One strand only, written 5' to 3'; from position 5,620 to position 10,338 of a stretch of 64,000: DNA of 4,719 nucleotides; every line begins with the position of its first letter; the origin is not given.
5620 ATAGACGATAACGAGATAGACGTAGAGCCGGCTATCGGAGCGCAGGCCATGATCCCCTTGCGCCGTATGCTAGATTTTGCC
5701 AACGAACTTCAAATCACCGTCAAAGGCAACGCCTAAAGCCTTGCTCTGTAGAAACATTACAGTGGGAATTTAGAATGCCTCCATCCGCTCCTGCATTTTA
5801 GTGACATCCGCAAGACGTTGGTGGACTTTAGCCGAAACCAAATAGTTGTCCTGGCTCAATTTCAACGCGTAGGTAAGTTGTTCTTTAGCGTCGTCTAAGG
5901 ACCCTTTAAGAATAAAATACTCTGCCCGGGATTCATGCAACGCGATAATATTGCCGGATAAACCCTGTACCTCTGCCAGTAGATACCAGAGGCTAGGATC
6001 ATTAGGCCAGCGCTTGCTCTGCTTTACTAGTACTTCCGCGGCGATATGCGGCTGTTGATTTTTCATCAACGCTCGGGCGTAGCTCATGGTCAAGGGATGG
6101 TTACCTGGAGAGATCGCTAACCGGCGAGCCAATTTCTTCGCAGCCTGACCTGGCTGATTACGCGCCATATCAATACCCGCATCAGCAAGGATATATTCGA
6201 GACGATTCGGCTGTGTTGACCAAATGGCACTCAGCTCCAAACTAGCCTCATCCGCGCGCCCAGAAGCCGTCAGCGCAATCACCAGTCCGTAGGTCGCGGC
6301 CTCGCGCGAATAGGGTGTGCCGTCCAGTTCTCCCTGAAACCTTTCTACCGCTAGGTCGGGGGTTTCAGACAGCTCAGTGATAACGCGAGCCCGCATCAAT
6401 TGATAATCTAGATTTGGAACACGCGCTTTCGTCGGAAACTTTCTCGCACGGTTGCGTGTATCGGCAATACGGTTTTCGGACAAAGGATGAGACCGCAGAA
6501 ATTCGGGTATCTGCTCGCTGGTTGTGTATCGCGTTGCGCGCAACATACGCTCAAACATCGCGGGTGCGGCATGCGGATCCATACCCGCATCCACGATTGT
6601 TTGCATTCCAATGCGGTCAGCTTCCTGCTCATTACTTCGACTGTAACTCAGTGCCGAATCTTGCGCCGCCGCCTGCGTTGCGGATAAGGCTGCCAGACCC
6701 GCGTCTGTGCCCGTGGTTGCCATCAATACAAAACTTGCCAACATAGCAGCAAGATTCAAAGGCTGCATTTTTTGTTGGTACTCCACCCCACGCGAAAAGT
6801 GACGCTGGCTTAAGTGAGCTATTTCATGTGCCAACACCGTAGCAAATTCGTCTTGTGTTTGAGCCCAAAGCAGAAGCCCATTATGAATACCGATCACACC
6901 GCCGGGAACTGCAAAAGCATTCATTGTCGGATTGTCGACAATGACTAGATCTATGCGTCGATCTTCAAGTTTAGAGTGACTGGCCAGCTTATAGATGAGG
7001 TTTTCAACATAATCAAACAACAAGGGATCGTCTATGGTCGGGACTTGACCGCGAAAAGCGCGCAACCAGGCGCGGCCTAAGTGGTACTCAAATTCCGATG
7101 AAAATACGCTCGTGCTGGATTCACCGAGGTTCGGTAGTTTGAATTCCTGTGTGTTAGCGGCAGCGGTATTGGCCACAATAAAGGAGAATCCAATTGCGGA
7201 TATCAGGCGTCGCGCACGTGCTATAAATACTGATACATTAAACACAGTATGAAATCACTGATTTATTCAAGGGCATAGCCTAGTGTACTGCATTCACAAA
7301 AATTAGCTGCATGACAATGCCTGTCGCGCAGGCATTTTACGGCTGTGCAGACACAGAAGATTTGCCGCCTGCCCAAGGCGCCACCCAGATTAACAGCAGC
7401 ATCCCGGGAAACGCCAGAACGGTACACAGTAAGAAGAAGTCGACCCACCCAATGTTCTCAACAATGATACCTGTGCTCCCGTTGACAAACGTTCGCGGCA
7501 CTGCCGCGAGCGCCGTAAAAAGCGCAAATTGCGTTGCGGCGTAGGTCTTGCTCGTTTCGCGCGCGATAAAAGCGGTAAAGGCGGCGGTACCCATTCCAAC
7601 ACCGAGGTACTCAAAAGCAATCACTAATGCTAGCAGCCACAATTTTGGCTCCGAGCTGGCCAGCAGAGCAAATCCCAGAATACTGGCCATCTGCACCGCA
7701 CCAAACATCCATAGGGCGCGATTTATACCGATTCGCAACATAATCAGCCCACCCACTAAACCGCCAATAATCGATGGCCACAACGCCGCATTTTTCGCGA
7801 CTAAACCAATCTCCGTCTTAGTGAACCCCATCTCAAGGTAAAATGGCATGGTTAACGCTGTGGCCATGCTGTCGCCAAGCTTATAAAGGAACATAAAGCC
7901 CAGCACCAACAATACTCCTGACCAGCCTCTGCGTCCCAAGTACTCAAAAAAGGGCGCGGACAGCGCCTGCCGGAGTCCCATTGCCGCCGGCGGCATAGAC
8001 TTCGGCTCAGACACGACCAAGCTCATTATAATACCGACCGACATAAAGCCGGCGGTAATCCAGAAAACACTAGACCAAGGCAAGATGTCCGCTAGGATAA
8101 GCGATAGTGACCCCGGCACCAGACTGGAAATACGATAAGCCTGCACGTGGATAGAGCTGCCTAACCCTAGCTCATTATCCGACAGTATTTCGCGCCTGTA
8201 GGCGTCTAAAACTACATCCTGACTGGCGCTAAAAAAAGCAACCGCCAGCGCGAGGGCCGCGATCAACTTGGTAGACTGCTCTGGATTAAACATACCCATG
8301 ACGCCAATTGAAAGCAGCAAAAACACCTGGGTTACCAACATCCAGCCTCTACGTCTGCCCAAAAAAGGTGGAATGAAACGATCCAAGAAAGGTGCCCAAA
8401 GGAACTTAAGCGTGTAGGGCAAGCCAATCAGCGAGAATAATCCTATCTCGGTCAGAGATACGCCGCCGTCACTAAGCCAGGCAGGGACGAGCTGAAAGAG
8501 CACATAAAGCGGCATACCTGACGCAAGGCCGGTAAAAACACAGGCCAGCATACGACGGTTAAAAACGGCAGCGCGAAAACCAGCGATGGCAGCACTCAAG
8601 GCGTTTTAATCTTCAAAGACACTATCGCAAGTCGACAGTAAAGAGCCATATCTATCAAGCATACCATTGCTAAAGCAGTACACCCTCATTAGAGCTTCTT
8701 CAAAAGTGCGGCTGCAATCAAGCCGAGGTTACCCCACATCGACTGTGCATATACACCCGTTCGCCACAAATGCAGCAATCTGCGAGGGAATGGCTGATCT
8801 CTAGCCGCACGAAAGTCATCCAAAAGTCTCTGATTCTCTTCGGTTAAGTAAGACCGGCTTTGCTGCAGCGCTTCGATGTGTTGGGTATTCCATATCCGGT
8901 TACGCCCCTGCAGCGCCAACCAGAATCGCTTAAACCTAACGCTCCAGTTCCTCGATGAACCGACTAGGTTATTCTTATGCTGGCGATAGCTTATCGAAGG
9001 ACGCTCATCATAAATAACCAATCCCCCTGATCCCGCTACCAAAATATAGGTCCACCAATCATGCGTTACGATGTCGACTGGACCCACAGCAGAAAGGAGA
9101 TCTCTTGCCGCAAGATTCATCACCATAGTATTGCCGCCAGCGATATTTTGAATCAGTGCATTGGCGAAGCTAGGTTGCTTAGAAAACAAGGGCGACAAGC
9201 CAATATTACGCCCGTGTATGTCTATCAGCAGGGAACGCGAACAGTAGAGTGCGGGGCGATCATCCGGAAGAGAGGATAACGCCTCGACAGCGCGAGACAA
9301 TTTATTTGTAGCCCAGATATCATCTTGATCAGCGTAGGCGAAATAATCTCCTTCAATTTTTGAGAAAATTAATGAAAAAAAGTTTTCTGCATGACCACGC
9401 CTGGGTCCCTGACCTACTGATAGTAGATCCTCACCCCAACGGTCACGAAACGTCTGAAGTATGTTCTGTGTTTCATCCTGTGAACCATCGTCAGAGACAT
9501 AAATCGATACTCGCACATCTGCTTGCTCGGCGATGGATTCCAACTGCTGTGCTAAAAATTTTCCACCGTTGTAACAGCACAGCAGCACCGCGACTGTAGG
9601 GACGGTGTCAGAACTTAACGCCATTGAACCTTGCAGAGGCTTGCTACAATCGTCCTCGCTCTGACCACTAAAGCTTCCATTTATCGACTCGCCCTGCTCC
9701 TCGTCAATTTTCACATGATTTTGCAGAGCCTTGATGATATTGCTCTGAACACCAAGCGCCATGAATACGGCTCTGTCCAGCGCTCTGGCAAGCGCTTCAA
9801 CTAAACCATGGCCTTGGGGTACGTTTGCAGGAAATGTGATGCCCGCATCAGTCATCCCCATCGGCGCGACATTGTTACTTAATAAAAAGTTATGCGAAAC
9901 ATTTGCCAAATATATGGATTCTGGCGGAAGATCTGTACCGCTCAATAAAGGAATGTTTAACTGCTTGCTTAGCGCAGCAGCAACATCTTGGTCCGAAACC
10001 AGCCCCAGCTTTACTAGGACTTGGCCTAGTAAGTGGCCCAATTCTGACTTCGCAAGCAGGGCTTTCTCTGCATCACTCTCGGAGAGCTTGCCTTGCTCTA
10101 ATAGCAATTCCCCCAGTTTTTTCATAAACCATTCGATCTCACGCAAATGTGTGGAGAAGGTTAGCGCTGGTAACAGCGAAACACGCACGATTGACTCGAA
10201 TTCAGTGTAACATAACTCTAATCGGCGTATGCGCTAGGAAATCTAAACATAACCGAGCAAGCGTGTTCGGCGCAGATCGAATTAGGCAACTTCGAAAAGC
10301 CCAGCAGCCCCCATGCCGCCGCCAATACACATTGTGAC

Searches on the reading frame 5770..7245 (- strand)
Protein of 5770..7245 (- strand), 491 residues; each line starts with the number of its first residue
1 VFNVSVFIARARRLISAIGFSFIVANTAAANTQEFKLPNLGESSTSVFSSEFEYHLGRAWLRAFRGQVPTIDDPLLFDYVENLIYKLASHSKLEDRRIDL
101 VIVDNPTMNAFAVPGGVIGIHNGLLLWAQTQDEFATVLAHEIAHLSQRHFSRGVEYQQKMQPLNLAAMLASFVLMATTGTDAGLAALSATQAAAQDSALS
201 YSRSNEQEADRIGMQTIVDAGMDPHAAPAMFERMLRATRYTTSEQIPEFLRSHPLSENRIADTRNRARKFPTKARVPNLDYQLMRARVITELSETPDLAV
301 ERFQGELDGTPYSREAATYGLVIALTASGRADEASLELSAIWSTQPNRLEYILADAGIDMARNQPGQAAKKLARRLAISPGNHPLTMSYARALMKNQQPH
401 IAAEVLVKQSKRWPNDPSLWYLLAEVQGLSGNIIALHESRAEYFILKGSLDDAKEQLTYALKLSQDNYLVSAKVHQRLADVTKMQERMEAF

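Call 27: search_protein_families(library=pfam, proteins=[window:5770-7245:-], max_evalue=0.000001)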
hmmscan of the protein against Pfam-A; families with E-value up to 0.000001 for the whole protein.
window:5770-7245:- (491 aa): 3 families
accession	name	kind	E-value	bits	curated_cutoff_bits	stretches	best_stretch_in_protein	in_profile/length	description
PF01435.24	Peptidase_M48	-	1.7e-33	116.4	20.3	1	77-266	4-185/186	Peptidase family M48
PF14559.12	TPR_19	-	4.4e-10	40.2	25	0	360-425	2-67/68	Tetratricopeptide repeat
PF13428.12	TPR_14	-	6.6e-08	32.9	23.5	0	387-425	5-43/44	Tetratricopeptide repeat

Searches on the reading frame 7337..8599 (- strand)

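Call 27: search_protein_families(library=pfam, proteins=[window:7337-8599:-], max_evalue=0.000001)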
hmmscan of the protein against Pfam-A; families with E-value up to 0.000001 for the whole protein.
window:7337-8599:- (420 aa): 2 families
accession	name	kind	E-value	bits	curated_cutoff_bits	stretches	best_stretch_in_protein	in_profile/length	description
PF07690.21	MFS_1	-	9.2e-24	84.4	33.4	1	22-367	3-341/347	Major Facilitator Superfamily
PF13000.13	Acatn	-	4.5e-12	45.7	23.7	1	25-150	10-158/546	Acetyl-coenzyme A transporter 1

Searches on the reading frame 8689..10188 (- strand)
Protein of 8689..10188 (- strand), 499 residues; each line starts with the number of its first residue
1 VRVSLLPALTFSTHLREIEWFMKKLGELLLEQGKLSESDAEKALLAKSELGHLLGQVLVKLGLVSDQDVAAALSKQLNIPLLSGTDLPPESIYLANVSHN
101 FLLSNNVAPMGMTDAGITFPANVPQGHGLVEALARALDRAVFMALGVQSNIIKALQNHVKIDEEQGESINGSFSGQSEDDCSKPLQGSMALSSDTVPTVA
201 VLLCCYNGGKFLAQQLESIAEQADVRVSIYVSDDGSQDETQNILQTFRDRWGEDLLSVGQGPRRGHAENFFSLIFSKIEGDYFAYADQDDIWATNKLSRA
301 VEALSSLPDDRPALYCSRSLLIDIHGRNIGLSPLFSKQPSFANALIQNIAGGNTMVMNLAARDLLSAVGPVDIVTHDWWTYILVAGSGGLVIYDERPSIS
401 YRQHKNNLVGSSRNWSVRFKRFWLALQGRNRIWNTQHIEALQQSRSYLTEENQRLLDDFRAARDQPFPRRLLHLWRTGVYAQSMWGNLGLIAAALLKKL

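Call 27: search_protein_families(library=pfam, proteins=[window:8689-10188:-], max_evalue=0.000001)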
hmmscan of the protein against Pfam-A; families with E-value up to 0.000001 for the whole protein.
window:8689-10188:- (499 aa): 1 family
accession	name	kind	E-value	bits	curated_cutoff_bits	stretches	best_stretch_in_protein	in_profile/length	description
PF00535.33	Glycos_transf_2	-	5.6e-15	56.1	23.3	1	201-309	2-108/168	Glycosyl transferase family 2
